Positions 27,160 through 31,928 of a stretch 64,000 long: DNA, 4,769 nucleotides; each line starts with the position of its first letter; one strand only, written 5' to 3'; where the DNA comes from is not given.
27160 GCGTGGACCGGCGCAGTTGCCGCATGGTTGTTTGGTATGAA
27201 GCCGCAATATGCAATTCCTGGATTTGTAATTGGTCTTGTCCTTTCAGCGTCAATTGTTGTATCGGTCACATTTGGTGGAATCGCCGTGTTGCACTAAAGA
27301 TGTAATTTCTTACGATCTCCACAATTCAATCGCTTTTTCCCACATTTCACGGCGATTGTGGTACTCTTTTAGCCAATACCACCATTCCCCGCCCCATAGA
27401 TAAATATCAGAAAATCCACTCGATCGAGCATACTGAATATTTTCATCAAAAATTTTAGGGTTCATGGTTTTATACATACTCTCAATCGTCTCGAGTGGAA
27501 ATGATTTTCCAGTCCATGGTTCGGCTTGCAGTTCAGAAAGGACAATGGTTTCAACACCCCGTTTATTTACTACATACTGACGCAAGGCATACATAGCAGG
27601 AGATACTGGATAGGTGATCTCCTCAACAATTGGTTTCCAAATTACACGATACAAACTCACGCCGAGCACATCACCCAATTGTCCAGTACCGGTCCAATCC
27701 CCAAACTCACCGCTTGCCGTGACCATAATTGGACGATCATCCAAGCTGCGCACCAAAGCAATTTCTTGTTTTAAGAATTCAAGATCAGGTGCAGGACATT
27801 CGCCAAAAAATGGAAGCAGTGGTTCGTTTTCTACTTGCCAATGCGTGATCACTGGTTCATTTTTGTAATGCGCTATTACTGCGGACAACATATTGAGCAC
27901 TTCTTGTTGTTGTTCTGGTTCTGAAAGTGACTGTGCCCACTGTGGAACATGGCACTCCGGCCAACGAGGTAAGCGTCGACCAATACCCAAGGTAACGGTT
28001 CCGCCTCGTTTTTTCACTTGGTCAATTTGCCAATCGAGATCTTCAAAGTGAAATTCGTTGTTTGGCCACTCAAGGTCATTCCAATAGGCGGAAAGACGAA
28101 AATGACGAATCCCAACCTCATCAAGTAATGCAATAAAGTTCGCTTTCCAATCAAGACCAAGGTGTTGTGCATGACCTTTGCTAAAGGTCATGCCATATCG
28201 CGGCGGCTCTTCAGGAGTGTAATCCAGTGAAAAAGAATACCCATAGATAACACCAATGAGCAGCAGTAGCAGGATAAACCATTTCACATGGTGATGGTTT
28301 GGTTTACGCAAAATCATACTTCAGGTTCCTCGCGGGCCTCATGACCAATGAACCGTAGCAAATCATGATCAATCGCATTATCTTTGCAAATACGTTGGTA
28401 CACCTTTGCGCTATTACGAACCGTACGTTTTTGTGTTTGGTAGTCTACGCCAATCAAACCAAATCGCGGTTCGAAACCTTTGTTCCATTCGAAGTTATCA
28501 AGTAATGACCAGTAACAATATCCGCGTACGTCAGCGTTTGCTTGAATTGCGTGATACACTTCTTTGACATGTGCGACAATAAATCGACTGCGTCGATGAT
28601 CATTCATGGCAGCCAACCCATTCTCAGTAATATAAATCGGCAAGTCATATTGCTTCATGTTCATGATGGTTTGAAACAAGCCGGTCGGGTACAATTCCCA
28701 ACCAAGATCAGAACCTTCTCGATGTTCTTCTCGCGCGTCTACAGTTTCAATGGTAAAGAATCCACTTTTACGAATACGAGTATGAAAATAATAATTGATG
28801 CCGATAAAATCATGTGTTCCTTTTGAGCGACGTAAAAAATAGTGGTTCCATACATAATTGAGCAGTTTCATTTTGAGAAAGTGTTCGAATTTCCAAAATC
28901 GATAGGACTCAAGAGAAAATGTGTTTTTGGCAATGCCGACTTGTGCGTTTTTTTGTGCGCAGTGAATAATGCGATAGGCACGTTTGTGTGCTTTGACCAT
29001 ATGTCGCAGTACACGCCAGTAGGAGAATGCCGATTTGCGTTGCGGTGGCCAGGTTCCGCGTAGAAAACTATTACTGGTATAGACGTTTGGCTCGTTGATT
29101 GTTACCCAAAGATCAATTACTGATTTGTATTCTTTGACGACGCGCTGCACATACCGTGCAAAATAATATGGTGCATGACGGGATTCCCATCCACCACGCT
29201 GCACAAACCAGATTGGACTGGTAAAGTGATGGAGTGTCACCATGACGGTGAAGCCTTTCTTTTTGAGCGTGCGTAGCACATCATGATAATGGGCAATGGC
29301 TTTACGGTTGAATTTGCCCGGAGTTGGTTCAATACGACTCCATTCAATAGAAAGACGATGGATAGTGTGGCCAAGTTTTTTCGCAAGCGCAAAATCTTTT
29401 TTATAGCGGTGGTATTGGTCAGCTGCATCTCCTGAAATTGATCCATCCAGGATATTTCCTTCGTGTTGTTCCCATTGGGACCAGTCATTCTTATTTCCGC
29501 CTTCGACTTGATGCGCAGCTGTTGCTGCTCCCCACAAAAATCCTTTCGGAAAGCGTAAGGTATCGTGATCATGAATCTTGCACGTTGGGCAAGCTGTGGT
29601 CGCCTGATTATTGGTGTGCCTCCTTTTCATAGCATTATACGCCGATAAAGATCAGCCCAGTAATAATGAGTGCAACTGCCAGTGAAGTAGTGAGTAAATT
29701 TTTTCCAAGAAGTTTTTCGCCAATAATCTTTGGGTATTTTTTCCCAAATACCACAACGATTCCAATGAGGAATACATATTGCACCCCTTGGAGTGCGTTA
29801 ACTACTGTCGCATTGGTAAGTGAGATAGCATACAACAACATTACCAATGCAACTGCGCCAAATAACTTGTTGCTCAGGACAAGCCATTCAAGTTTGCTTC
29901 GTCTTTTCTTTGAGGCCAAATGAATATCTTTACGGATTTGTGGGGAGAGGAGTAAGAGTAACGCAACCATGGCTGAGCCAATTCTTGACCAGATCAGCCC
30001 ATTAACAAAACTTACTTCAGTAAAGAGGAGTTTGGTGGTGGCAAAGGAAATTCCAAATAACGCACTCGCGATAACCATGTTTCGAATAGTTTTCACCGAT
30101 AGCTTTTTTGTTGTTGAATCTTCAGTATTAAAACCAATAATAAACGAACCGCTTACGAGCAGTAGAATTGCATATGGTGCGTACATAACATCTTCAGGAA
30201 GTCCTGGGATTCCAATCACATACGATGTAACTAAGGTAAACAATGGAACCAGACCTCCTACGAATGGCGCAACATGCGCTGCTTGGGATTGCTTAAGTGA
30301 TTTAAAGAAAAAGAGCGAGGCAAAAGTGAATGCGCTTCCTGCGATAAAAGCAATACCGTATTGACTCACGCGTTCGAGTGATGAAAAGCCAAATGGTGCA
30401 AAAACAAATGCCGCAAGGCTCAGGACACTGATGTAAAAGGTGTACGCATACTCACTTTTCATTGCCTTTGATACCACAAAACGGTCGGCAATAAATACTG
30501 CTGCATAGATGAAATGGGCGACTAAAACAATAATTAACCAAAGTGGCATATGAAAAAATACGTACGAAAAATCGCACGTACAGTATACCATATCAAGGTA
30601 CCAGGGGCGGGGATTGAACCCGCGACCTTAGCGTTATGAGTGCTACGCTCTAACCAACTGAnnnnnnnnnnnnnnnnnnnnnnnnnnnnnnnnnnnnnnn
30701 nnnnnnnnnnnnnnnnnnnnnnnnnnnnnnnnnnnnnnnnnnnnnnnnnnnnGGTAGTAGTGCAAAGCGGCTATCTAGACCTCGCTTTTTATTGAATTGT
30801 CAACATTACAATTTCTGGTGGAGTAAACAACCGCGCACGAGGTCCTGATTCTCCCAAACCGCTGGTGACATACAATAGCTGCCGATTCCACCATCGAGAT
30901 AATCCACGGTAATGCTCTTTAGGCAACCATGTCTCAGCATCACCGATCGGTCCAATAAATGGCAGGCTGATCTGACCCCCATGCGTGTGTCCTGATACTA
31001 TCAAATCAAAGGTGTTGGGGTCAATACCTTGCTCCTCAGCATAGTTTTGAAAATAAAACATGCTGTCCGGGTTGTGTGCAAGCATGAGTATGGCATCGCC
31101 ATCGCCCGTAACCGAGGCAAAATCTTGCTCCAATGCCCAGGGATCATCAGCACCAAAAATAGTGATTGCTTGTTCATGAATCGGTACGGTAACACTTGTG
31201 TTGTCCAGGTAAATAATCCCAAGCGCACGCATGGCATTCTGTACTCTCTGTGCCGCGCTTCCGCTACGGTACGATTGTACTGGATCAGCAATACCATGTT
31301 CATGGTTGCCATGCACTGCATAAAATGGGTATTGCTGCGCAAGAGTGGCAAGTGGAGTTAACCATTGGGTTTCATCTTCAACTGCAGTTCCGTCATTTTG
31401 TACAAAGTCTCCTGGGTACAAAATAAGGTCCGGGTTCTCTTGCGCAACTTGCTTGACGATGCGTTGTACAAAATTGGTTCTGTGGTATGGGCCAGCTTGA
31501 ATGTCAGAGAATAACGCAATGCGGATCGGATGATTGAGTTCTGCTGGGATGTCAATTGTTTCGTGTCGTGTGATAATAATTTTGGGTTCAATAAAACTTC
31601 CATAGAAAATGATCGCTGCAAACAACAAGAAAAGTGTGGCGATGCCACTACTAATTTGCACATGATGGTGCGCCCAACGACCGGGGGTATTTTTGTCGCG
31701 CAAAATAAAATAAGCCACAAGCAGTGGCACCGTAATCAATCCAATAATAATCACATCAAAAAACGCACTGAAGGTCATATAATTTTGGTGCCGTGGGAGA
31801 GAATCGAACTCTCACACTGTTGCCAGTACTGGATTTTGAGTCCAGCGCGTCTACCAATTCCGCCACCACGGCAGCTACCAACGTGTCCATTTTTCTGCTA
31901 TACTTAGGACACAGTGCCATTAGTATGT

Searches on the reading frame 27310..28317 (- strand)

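Call 62: search_protein_families(library=pfam, proteins=[window:27310-28317:-], max_evalue=0.001)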
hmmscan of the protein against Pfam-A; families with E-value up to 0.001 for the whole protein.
window:27310-28317:- (335 aa): 2 families
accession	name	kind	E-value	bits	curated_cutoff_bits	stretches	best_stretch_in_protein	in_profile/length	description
PF02449.21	Glyco_hydro_42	-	2.2e-07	31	21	1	62-166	16-138/376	Beta-galactosidase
PF02836.23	Glyco_hydro_2_C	-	0.00042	20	21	1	63-198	43-159/302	Glycosyl hydrolases family 2, TIM barrel domain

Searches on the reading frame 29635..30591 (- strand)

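Call 62: search_protein_families(library=pfam, proteins=[window:29635-30591:-], max_evalue=0.001)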
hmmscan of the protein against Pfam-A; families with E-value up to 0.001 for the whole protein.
window:29635-30591:- (318 aa): 1 family
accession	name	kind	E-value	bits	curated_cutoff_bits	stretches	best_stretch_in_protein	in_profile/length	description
PF00892.27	EamA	-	1.1e-05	26.2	28.2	0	17-126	2-110/135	EamA-like transporter family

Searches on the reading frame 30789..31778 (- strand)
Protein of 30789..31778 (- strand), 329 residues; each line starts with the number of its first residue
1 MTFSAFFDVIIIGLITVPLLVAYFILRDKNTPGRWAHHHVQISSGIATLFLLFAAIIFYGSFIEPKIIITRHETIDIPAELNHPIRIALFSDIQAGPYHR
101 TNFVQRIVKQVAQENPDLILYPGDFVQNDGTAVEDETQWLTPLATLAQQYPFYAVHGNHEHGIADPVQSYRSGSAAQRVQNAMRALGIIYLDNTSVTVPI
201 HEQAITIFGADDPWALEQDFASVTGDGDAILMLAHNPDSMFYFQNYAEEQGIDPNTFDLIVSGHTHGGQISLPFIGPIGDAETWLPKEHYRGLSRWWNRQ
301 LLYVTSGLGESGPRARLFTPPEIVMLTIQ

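Call 62: search_protein_families(library=pfam, proteins=[window:30789-31778:-], max_evalue=0.001)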
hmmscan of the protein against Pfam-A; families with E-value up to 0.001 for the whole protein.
window:30789-31778:- (329 aa): 2 families
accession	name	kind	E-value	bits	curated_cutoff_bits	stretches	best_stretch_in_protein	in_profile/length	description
PF00149.33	Metallophos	-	7.5e-17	62.8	21.5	1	85-267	1-190/191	Calcineurin-like phosphoesterase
PF12850.12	Metallophos_2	-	3.4e-06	27.6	27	1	86-267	2-118/154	Calcineurin-like phosphoesterase superfamily domain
